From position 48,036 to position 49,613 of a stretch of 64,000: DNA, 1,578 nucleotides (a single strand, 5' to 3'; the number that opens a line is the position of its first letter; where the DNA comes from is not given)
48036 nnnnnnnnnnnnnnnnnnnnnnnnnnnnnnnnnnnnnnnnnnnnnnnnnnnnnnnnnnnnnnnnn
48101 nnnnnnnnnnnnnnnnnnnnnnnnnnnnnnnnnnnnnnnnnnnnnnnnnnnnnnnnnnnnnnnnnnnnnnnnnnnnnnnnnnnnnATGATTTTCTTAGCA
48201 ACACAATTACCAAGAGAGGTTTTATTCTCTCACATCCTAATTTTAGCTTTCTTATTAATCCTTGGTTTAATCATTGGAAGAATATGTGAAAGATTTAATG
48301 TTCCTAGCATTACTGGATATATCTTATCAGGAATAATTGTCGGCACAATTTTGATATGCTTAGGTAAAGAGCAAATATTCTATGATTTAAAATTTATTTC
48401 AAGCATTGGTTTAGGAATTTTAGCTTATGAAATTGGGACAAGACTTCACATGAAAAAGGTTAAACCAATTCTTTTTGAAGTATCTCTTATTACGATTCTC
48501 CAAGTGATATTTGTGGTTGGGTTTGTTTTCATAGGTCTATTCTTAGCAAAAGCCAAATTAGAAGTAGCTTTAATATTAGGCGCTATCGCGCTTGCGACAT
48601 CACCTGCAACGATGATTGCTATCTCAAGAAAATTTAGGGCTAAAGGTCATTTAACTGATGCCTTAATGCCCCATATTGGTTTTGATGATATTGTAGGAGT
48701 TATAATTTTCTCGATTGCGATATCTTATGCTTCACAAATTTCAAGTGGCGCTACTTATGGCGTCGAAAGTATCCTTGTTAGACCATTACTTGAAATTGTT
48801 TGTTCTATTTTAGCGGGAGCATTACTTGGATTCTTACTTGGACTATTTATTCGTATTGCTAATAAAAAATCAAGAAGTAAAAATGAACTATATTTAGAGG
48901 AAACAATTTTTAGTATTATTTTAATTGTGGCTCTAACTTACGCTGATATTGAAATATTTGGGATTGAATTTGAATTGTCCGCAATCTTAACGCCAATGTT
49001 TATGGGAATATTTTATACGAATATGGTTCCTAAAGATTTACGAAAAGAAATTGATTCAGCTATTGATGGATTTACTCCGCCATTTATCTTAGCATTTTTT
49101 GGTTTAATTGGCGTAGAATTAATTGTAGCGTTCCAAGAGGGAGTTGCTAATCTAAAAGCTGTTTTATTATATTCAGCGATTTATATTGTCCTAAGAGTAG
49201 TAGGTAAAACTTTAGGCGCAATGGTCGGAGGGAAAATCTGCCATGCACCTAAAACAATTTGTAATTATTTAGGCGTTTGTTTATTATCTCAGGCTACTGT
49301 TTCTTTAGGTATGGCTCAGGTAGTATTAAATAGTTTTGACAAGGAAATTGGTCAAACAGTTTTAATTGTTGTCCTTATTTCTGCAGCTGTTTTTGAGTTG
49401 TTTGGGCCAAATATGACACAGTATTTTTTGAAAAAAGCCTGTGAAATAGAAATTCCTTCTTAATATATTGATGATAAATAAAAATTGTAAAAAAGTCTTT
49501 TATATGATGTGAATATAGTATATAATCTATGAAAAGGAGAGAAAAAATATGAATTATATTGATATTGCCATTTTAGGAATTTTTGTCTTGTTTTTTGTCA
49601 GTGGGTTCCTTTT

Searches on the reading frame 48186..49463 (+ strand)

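Call 39: search_protein_families(library=pfam, proteins=[window:48186-49463:+], max_evalue=0.001)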
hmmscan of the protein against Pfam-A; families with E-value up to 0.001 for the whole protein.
window:48186-49463:+ (425 aa): 1 family
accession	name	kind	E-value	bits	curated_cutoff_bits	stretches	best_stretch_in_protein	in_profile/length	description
PF00999.27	Na_H_Exchanger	-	3.6e-28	98.9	26.2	1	28-401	9-363/375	Sodium/hydrogen exchanger, transmembrane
